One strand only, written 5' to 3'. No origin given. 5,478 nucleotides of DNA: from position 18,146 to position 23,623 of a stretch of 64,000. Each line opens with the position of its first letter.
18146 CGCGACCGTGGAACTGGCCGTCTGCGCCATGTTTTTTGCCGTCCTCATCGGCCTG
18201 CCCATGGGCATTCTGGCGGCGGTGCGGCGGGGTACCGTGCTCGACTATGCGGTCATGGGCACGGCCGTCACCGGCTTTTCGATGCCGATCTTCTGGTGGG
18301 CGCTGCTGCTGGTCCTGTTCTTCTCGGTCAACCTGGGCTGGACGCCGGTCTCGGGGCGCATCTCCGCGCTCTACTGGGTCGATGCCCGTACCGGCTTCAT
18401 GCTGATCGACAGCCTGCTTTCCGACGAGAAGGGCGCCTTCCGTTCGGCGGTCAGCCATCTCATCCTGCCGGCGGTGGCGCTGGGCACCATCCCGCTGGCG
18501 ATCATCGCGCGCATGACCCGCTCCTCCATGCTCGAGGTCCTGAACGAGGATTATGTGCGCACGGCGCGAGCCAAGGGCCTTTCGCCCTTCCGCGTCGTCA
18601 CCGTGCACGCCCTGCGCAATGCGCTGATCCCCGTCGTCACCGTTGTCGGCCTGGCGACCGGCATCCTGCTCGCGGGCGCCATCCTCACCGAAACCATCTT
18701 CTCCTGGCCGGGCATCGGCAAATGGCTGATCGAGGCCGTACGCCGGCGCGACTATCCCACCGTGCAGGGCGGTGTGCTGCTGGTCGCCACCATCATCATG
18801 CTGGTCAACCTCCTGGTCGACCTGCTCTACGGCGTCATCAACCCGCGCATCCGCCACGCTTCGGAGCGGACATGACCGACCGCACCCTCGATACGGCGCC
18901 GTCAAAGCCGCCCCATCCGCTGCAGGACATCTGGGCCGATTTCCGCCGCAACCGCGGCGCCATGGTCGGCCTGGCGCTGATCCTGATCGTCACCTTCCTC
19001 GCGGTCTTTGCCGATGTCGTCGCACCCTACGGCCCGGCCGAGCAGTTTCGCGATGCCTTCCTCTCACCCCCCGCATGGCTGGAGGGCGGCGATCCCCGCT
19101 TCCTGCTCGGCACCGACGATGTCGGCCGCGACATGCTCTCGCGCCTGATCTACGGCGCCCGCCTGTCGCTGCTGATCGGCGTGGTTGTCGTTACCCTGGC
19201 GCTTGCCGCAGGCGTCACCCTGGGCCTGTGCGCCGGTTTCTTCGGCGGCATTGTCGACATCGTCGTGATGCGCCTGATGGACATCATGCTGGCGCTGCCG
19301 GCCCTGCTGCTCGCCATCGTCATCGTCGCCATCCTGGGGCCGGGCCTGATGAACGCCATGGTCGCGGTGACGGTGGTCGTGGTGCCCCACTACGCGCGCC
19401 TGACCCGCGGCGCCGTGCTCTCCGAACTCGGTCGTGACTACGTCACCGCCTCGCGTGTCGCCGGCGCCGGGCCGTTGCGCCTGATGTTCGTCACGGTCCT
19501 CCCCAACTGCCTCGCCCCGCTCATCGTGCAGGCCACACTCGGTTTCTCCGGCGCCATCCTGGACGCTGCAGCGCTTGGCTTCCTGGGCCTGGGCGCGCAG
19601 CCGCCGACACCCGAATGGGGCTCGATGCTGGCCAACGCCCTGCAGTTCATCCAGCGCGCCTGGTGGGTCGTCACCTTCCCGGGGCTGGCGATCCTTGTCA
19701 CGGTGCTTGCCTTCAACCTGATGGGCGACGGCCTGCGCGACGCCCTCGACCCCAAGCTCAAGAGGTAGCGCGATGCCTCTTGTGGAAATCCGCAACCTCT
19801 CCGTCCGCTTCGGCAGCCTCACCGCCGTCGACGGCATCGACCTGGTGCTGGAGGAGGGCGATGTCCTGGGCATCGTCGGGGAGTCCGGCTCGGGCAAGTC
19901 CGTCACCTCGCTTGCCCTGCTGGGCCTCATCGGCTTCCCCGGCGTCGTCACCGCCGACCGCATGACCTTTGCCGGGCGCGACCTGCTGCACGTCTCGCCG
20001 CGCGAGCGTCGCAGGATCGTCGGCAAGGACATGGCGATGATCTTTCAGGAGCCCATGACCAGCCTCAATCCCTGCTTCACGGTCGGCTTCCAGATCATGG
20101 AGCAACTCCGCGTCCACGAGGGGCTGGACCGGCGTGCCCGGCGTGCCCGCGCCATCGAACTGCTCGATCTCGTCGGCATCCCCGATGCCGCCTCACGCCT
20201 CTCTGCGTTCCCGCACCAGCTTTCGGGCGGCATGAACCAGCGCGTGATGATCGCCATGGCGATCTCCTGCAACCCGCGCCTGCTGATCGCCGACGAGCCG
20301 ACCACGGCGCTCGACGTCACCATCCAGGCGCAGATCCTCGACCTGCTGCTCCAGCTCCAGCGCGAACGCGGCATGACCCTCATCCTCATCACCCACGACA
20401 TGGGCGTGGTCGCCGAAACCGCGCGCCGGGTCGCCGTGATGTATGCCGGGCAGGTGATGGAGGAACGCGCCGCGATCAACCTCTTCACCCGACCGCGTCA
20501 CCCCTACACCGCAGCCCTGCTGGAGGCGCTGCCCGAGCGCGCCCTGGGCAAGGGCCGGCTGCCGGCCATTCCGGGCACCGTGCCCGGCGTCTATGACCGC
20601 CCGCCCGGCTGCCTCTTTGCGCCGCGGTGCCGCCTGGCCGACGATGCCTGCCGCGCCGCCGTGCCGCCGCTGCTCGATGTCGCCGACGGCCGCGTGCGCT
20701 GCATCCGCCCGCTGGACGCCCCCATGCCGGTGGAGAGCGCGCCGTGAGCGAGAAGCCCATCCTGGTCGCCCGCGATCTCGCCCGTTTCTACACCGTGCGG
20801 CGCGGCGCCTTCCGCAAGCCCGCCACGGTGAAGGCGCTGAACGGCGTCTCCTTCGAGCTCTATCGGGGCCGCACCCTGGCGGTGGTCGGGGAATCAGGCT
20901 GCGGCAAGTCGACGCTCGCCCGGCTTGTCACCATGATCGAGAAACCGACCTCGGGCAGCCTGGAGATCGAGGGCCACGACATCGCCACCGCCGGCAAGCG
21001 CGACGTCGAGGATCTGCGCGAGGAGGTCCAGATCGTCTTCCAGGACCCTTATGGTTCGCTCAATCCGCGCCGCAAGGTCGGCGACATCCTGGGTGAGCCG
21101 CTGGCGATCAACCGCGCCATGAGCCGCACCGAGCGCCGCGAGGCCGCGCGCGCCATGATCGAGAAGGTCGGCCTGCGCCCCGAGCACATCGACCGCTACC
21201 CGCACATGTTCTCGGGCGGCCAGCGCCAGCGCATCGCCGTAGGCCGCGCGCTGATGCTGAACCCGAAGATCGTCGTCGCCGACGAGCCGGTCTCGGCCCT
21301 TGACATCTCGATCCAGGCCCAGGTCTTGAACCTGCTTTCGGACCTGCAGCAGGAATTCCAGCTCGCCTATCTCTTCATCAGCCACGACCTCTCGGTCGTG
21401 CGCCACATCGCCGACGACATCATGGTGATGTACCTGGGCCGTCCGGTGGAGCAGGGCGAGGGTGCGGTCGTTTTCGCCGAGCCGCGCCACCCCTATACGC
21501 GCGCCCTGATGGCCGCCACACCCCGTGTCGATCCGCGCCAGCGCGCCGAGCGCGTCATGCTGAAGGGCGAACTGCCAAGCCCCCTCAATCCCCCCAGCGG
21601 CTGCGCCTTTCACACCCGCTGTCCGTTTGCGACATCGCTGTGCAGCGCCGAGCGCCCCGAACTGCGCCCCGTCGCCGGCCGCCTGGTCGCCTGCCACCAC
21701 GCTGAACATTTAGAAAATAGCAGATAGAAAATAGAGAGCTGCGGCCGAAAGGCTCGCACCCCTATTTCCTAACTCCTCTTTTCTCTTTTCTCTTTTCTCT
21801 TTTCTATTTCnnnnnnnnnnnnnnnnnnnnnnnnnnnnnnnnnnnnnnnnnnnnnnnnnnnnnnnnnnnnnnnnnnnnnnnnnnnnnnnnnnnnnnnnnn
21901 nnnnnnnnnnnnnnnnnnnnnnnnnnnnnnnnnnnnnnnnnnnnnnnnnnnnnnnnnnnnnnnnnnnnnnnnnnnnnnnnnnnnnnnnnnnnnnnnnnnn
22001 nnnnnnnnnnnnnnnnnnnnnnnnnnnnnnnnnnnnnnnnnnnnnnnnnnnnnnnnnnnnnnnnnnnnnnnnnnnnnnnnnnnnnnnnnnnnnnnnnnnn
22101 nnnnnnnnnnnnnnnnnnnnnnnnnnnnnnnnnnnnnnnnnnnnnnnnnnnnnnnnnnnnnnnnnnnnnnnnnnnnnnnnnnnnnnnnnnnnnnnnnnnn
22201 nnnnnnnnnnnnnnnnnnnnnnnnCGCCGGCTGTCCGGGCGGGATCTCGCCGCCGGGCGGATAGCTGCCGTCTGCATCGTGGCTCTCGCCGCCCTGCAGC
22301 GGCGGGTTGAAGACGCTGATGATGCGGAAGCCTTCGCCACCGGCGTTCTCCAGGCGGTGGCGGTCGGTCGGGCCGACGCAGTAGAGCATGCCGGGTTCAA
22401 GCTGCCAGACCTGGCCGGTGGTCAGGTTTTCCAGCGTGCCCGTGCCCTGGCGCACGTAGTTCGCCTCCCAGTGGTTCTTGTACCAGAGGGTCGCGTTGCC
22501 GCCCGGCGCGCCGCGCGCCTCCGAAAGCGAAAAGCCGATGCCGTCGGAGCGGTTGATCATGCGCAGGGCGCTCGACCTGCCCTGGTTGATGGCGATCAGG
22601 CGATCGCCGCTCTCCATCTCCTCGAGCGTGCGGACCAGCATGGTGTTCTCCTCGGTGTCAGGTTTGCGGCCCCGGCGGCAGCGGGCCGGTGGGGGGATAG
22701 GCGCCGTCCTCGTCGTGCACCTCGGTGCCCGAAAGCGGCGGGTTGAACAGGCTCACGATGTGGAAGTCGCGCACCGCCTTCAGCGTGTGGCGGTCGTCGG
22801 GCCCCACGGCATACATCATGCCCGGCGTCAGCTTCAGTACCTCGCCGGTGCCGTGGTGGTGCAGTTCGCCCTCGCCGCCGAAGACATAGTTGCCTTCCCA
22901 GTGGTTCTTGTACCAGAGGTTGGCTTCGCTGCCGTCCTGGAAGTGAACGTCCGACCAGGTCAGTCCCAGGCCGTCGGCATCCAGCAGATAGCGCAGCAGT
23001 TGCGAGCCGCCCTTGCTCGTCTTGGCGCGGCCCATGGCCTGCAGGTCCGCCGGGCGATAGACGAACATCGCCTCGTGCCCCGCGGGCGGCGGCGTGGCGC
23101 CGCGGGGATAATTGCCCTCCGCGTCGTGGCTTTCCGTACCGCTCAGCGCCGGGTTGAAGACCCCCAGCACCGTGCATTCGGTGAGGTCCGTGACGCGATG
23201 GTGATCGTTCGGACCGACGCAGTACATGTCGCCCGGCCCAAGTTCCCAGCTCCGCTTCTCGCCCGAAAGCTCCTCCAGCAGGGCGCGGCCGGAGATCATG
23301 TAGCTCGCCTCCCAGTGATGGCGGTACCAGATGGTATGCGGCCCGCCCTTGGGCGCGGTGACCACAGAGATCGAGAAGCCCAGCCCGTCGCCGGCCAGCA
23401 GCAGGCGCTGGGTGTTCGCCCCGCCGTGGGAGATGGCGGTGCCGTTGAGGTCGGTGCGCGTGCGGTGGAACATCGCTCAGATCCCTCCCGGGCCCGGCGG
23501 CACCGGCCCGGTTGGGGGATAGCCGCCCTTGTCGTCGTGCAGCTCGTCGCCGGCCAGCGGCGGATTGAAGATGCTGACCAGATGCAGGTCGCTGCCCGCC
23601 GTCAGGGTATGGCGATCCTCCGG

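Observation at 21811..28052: Operon of six tandem genes, each encoding a fused double ectoine-synthase (EctC)-like cupin: 12 EctC domains in a row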

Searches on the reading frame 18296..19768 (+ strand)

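Call 10: search_protein_families(library=pfam, proteins=[window:18296-19768:+], max_evalue=0.001)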
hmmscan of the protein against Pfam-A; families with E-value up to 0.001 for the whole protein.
window:18296-19768:+ (490 aa): 2 families
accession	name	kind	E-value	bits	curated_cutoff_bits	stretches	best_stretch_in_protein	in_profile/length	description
PF00528.27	BPD_transp_1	-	6.2e-31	108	26.4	1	306-489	1-183/184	Binding-protein-dependent transport system inner membrane component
PF12911.12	OppC_N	-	1.6e-15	57.1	23.9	1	208-259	2-53/53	N-terminal TM domain of oligopeptide transport permease C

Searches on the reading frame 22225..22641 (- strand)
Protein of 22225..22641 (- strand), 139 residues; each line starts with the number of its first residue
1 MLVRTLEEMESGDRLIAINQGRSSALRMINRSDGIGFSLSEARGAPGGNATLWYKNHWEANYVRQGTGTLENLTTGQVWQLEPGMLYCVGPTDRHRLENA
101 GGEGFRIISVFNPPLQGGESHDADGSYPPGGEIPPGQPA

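Call 36: search_solved_structures(query=window:22225-22641:-, max_evalue=0.001, show_alignments=4)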
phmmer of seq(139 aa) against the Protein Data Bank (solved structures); distinct sequences matched with E-value up to 0.001: 7.
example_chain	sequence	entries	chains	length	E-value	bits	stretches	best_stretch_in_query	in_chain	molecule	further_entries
5bxx_A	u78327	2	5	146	3.5e-22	82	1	1-133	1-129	L-ectoine synthase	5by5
5onn_A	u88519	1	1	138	2.5e-21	79.2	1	2-134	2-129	L-ectoine synthase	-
5onm_A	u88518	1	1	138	2.7e-21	79.1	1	2-134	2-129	L-ectoine synthase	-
5ono_A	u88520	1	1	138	4.7e-21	78.4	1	2-129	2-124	L-ectoine synthase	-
6a55_A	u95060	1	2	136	0.00083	22.4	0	34-111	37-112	Novel protein with potential Cupin domain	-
6a53_A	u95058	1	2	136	0.00087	22.3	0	34-111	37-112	Novel protein with potential Cupin domain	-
6a54_A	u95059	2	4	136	0.0009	22.3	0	34-111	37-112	Novel protein with potential Cupin domain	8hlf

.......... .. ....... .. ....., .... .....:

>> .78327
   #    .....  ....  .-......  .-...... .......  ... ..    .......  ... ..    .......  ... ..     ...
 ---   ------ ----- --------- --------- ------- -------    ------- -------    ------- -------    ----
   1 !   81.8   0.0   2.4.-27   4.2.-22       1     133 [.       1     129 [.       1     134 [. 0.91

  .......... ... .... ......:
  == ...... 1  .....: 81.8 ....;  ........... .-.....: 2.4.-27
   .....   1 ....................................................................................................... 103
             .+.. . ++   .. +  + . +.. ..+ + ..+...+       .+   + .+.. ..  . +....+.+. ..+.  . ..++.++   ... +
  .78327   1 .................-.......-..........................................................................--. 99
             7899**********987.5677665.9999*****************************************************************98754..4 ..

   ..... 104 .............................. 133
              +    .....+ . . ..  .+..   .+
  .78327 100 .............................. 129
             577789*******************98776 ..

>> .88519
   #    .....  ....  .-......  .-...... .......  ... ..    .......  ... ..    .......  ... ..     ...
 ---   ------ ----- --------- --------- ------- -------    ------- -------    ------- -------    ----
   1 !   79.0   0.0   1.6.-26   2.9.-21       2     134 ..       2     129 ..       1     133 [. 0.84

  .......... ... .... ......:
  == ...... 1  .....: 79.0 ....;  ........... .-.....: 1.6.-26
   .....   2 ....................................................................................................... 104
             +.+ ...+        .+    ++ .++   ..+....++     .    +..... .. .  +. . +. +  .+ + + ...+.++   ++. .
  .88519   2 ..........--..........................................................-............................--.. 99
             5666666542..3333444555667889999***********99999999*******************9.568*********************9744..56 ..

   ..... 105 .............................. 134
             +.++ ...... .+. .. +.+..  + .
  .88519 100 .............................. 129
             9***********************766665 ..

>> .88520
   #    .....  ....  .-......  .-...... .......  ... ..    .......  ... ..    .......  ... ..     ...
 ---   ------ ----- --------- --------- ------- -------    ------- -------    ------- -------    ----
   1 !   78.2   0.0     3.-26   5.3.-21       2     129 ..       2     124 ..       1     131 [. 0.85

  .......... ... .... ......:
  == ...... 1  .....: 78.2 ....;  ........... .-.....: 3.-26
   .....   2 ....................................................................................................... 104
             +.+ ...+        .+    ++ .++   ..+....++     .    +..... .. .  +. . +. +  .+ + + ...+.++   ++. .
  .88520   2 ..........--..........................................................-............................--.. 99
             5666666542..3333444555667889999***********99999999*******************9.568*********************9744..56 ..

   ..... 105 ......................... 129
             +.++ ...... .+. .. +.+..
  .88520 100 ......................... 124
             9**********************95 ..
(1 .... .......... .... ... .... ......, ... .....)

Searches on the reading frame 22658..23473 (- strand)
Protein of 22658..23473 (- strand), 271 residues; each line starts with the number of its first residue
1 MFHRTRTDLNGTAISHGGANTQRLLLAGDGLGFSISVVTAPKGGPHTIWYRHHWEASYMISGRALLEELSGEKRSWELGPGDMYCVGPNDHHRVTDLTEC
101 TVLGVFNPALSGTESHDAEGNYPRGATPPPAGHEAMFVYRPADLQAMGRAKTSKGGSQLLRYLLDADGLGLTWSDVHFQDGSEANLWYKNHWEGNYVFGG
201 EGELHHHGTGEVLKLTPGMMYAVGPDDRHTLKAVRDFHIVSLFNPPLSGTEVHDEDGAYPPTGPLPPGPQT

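Call 4: search_protein_families(library=pfam, proteins=[window:22658-23473:-], max_evalue=0.01)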
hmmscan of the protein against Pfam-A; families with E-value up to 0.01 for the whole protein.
window:22658-23473:- (271 aa): 3 families
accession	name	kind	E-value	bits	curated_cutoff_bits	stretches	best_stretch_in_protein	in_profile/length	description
PF06339.18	Ectoine_synth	-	2.8e-60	202.6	27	2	142-261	7-125/127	Ectoine synthase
PF07883.17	Cupin_2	-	1.2e-09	38.2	27.2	1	37-96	2-58/70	Cupin domain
PF12852.13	Cupin_6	-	0.0024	18.1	26.7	0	58-112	39-97/183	Cupin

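Call 5: search_protein_families(library=ncbifam, proteins=[window:22658-23473:-], max_evalue=0.01)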
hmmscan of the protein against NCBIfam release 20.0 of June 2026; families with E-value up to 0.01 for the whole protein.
window:22658-23473:- (271 aa): 2 families
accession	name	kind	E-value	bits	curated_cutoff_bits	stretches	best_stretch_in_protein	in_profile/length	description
NF009806.0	PRK13290.1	subfamily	1.6e-60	202.8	128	2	136-261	1-125/130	ectoine synthase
TIGR03890.1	nif11_cupin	hypoth_equivalog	0.00028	20.6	159.45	0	10-95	72-156/171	Nif11 domain/cupin domain-containing protein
